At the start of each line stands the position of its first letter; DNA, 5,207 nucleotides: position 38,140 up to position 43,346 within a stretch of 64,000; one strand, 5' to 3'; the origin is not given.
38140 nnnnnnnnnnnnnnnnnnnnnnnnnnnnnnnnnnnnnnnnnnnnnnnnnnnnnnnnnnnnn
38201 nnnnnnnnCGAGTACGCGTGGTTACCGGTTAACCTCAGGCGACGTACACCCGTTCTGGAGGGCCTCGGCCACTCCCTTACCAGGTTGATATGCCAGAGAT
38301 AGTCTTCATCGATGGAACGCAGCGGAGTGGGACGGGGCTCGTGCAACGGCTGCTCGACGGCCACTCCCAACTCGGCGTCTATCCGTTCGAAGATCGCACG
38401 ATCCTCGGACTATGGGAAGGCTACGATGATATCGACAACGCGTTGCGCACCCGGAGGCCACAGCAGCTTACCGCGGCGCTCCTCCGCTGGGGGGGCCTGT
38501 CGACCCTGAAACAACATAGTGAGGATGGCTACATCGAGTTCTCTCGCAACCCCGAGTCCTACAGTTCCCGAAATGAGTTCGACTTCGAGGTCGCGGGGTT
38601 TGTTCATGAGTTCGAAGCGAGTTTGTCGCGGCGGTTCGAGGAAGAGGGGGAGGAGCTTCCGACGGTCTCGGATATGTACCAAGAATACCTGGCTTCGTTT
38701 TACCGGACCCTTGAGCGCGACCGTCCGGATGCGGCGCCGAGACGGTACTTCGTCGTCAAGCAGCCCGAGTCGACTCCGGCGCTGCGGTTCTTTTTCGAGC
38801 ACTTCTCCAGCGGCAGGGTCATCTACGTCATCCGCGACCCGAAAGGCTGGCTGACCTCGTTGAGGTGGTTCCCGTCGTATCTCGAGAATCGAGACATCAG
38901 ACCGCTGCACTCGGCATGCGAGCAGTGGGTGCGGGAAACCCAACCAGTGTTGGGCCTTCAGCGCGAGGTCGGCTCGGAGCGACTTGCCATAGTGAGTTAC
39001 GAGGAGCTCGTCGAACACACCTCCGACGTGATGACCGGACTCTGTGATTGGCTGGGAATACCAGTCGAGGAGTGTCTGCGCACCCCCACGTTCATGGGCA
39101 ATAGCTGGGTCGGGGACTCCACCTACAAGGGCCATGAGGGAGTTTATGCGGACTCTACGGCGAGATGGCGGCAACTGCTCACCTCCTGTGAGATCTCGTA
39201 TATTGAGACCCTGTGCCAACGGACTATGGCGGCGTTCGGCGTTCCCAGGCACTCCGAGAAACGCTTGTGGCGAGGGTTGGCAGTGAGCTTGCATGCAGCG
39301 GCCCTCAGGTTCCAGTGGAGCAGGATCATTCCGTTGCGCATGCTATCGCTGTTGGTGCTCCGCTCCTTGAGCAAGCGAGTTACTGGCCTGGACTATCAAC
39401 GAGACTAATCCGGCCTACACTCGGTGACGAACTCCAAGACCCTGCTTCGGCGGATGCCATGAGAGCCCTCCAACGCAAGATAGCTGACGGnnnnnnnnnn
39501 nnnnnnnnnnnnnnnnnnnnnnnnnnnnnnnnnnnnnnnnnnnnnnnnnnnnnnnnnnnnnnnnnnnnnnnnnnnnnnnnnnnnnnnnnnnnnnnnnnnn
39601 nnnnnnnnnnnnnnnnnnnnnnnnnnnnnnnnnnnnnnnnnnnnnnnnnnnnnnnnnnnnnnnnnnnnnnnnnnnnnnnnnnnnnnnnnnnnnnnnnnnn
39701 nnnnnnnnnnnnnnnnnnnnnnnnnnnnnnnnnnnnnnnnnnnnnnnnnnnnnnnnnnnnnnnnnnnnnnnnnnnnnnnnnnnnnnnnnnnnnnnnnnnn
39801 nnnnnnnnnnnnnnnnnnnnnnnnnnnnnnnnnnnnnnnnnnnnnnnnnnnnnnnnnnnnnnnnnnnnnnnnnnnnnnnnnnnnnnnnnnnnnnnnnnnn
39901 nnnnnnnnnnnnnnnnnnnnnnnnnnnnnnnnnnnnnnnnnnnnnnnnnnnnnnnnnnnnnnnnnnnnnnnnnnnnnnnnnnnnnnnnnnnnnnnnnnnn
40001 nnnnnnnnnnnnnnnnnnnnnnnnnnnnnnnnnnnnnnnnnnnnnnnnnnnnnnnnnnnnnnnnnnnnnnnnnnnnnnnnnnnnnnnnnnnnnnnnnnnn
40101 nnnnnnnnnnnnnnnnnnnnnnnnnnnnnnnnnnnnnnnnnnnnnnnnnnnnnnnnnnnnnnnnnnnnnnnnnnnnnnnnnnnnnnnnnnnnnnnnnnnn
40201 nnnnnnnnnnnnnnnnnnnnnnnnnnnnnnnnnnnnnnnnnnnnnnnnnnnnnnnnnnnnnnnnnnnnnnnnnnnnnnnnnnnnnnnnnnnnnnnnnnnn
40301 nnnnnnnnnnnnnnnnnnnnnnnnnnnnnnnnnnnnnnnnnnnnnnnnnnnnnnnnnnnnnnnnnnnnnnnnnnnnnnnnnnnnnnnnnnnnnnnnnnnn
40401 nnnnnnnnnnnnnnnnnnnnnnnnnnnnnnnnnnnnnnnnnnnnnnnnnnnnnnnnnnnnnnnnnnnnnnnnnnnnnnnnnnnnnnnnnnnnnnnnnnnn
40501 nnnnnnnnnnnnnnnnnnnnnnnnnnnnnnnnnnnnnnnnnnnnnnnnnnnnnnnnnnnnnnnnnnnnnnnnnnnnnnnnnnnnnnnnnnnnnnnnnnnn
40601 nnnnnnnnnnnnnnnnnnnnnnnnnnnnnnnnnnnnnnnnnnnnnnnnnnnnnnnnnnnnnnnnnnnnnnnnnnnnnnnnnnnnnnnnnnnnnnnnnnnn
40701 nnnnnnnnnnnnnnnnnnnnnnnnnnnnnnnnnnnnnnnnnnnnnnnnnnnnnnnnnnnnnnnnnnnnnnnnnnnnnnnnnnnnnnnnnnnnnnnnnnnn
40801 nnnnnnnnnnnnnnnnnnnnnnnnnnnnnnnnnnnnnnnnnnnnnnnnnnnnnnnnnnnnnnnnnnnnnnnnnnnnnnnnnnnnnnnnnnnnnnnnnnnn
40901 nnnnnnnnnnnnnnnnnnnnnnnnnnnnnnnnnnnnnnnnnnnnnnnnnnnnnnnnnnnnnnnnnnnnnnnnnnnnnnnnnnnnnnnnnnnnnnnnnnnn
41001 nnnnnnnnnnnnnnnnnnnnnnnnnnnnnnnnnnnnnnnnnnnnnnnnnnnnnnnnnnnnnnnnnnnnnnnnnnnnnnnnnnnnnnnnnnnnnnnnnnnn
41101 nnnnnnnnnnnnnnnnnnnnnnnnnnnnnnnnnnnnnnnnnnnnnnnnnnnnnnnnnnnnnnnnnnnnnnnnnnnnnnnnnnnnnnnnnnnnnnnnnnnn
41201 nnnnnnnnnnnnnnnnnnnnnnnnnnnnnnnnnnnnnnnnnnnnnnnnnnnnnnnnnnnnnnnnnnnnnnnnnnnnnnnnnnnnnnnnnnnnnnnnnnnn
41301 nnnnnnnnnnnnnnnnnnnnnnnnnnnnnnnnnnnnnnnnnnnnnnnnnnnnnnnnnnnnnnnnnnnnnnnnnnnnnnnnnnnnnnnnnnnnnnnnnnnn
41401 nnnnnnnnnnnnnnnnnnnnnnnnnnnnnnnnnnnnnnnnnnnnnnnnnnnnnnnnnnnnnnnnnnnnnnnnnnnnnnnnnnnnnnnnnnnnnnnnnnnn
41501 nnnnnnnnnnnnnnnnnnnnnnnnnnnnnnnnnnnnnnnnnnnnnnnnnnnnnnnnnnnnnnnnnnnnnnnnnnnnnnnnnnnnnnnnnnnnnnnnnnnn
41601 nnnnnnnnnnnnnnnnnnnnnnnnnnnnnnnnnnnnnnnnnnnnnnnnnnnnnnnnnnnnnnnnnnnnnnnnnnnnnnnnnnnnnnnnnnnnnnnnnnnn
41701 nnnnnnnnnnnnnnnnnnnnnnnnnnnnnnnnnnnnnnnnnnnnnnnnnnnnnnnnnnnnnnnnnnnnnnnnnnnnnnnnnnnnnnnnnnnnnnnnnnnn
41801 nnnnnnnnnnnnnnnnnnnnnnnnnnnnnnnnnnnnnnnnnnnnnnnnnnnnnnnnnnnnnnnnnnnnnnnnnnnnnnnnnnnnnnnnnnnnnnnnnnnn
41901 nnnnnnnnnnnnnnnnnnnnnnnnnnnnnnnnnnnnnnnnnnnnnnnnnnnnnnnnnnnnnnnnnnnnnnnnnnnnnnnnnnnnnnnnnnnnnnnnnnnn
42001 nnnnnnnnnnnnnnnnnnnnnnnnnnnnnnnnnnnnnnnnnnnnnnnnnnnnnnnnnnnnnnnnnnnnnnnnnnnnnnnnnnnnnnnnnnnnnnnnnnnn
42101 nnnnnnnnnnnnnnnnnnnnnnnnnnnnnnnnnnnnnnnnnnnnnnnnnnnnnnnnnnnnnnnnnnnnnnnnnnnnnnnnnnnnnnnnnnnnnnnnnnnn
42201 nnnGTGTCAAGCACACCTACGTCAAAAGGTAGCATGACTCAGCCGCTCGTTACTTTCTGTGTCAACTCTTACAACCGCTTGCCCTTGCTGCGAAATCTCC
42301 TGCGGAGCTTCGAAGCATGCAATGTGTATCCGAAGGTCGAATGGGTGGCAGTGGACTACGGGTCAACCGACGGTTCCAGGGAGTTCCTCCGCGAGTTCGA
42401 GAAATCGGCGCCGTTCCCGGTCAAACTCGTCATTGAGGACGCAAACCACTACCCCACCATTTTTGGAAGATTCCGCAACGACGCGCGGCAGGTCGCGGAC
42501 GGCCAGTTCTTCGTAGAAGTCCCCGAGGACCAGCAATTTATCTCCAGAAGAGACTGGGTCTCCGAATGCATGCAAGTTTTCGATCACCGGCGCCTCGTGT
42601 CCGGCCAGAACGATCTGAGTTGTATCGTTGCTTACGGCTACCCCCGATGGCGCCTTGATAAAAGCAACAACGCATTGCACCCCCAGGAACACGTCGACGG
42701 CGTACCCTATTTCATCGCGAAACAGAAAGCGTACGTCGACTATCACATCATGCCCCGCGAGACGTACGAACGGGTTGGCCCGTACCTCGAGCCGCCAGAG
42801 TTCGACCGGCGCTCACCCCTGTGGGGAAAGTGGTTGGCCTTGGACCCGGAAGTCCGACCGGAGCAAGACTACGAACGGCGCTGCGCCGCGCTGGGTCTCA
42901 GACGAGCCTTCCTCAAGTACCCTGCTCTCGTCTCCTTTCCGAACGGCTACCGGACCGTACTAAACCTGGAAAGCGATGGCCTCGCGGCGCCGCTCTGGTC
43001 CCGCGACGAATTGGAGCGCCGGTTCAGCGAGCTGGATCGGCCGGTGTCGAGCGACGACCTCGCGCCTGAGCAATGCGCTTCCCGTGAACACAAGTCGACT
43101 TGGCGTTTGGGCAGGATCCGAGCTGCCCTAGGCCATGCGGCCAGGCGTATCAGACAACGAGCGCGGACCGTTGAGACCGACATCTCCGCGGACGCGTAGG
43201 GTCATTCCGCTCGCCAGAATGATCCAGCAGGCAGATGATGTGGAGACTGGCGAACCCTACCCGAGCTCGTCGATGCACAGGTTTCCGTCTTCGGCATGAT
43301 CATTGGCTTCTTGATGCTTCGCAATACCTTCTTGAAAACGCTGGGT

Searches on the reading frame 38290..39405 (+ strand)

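Call 8: search_protein_families(library=pfam, proteins=[window:38290-39405:+], max_evalue=0.001)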
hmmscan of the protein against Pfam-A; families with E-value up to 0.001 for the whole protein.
window:38290-39405:+ (372 aa): 2 families
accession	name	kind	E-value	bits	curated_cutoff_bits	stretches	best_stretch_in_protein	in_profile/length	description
PF13469.12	Sulfotransfer_3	-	4.8e-21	76.5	27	1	5-261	2-216/216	Sulfotransferase family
PF00685.33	Sulfotransfer_1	-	8.3e-09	35.6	22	1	5-317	4-255/255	Sulfotransferase domain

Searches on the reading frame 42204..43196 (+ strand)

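Call 8: search_protein_families(library=pfam, proteins=[window:42204-43196:+], max_evalue=0.001)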
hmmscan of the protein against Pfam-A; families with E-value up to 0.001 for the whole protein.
window:42204-43196:+ (331 aa): 1 family
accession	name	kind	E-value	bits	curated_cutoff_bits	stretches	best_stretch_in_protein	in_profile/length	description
PF00535.33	Glycos_transf_2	-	1.1e-05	25.9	23.3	1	18-128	2-105/168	Glycosyl transferase family 2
